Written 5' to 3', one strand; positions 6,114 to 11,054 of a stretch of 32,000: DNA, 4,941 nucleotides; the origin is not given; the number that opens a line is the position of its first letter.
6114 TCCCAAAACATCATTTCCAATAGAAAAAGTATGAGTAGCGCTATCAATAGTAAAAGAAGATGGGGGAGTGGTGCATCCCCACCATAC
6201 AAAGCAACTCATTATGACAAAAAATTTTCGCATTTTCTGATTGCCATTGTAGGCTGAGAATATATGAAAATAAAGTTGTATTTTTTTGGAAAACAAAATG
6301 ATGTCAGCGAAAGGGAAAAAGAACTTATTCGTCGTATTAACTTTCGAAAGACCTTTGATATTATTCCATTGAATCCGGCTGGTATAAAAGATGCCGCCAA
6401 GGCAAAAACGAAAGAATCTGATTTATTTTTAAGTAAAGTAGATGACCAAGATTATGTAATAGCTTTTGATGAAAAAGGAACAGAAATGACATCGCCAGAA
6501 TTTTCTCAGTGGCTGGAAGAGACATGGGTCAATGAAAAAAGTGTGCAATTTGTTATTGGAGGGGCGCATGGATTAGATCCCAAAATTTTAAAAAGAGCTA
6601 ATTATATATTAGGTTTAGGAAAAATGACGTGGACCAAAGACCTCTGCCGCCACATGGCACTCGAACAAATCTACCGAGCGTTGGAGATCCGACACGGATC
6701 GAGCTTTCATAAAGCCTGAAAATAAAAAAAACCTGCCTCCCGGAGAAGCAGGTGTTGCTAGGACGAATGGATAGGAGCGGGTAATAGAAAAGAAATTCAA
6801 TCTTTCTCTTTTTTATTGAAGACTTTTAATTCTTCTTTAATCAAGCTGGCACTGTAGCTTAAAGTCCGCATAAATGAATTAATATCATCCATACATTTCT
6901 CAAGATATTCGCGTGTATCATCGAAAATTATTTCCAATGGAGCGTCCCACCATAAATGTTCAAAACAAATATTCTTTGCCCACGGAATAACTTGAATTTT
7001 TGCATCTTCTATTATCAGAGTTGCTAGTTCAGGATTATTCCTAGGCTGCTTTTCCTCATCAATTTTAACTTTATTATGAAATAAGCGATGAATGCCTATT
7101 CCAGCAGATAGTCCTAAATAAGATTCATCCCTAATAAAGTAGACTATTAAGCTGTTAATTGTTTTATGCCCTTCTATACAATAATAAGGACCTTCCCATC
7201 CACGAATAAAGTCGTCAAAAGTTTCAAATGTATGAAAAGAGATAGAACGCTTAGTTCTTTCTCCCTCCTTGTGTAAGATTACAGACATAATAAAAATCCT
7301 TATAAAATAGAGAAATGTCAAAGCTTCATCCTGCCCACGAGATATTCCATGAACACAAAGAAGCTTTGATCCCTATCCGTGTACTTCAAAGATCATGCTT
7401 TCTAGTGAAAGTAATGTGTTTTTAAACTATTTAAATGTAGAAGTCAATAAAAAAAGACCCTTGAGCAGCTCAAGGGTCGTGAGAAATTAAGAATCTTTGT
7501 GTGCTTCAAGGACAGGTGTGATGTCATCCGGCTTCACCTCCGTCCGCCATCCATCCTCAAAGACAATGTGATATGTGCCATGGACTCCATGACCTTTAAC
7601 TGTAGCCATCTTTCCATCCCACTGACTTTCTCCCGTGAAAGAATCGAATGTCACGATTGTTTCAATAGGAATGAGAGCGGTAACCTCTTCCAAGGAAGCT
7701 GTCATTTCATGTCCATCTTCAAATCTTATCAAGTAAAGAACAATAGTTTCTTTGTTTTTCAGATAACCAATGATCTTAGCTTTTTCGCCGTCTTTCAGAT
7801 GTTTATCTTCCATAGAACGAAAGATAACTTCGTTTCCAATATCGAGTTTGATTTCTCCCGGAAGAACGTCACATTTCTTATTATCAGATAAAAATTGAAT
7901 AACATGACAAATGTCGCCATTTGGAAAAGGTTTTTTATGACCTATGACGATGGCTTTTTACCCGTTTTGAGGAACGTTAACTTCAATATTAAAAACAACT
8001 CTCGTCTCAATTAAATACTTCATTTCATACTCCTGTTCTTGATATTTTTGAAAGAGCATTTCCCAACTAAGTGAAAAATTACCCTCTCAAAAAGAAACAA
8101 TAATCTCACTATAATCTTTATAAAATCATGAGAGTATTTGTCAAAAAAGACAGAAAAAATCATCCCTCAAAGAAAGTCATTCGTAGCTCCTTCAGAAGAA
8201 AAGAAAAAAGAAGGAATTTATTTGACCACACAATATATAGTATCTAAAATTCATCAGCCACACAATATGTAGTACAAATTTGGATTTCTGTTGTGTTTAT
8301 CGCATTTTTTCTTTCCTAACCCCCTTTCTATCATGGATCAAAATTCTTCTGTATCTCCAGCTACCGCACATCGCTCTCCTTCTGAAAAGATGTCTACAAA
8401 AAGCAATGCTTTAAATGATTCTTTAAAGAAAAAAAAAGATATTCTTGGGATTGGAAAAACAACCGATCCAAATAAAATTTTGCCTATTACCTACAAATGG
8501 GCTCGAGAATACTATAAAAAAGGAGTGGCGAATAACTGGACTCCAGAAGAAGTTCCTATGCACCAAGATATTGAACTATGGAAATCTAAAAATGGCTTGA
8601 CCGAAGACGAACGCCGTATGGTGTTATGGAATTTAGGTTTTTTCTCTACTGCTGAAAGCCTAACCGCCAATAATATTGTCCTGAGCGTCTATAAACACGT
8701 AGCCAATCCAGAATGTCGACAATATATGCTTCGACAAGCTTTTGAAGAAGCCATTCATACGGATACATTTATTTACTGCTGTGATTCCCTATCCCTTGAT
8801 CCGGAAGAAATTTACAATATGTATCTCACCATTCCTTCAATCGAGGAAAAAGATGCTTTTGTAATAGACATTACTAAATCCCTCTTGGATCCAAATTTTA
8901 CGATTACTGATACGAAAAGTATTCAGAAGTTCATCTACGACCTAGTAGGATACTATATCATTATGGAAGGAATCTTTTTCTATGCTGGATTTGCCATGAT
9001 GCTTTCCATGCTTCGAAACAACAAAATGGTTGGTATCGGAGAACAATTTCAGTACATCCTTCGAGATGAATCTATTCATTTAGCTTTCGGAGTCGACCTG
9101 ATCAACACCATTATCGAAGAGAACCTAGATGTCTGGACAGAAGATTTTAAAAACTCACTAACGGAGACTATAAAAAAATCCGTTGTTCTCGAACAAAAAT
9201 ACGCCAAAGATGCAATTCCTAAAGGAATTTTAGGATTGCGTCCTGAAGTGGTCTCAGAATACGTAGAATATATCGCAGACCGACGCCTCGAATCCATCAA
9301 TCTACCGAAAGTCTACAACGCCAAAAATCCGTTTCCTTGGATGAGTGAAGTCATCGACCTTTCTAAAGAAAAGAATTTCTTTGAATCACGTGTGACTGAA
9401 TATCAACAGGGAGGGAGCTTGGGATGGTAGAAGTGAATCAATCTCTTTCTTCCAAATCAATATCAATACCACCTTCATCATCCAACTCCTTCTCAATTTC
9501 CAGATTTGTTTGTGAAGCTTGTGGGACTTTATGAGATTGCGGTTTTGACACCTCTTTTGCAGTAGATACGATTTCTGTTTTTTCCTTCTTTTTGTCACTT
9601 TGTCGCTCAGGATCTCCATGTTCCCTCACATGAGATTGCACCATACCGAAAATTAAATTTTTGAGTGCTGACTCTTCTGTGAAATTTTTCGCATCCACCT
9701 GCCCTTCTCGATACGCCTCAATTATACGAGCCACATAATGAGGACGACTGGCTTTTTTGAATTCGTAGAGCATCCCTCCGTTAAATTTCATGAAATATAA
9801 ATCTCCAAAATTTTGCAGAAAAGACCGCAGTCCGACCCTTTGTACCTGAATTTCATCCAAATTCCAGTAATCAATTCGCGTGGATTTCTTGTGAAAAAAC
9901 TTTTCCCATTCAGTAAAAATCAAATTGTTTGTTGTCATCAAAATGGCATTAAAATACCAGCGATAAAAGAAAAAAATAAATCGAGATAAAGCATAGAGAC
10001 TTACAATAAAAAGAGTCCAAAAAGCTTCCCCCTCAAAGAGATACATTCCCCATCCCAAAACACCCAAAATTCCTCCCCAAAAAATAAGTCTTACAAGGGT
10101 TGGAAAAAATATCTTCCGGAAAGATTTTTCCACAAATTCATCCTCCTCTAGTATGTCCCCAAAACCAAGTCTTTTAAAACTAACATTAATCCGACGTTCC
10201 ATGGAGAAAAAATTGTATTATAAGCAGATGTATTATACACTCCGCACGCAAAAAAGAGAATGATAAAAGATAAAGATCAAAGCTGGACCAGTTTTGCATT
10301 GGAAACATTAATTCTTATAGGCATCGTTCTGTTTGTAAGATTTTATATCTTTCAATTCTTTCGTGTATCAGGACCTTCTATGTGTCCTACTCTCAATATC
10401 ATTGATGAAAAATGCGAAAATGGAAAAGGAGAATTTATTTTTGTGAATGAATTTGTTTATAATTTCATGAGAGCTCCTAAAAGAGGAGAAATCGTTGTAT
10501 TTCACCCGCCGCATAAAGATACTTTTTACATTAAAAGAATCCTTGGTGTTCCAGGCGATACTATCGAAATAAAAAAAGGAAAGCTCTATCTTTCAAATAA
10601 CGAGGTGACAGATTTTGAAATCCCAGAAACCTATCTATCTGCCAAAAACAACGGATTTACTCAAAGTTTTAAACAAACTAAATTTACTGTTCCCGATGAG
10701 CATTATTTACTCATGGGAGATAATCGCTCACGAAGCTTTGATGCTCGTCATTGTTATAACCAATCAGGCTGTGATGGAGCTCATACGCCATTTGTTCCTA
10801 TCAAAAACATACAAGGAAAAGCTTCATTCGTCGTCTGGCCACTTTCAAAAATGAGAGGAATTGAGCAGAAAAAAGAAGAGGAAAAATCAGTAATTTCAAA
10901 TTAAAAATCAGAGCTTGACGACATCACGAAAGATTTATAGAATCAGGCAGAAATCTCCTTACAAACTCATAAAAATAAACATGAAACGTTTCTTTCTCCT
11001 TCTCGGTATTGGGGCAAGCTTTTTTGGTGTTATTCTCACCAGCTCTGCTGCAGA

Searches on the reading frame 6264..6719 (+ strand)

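Call 7: search_protein_families(library=pfam, proteins=[window:6264-6719:+], max_evalue=0.001)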
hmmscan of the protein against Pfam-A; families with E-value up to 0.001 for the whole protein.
window:6264-6719:+ (151 aa): 1 family
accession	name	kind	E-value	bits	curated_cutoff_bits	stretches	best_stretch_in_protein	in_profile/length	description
PF02590.22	SPOUT_MTase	-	6.9e-35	120.8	27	1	1-149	1-154/154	Predicted SPOUT methyltransferase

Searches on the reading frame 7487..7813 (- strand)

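Call 7: search_protein_families(library=pfam, proteins=[window:7487-7813:-], max_evalue=0.001)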
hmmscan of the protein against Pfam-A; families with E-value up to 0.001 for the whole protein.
window:7487-7813:- (108 aa): 1 family
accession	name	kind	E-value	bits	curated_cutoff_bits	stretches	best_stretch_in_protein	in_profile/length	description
PF23614.1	DUF7141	-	3.5e-05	23.9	27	0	22-47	13-36/61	Domain of unknown function (DUF7141)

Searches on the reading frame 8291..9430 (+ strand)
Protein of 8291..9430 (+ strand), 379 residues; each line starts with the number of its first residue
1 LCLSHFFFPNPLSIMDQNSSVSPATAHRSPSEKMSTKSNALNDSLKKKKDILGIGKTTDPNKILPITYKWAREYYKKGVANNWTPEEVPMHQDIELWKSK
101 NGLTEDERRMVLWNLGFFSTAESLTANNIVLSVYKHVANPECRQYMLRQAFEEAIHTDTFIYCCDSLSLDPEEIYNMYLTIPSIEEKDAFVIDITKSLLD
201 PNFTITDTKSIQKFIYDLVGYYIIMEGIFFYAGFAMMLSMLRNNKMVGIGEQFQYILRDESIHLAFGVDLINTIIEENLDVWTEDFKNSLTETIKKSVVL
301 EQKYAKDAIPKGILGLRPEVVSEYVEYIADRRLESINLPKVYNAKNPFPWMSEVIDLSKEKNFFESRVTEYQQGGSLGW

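Call 6: search_protein_families(library=pfam, proteins=[window:8291-9430:+], max_evalue=0.001)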
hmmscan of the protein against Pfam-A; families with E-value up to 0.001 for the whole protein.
window:8291-9430:+ (379 aa): 1 family
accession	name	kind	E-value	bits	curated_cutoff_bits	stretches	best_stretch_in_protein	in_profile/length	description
PF00268.27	Ribonuc_red_sm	-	2.4e-85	286.8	33.6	1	61-347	2-281/281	Ribonucleotide reductase, small chain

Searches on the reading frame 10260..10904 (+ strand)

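Call 6: search_protein_families(library=pfam, proteins=[window:10260-10904:+], max_evalue=0.001)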
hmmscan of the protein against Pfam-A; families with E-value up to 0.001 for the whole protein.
window:10260-10904:+ (214 aa): 1 family
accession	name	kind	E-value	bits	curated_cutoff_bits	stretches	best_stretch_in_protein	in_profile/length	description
PF10502.14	Peptidase_S26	-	1.6e-39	136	22.9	1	10-193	2-168/168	Signal peptidase, peptidase S26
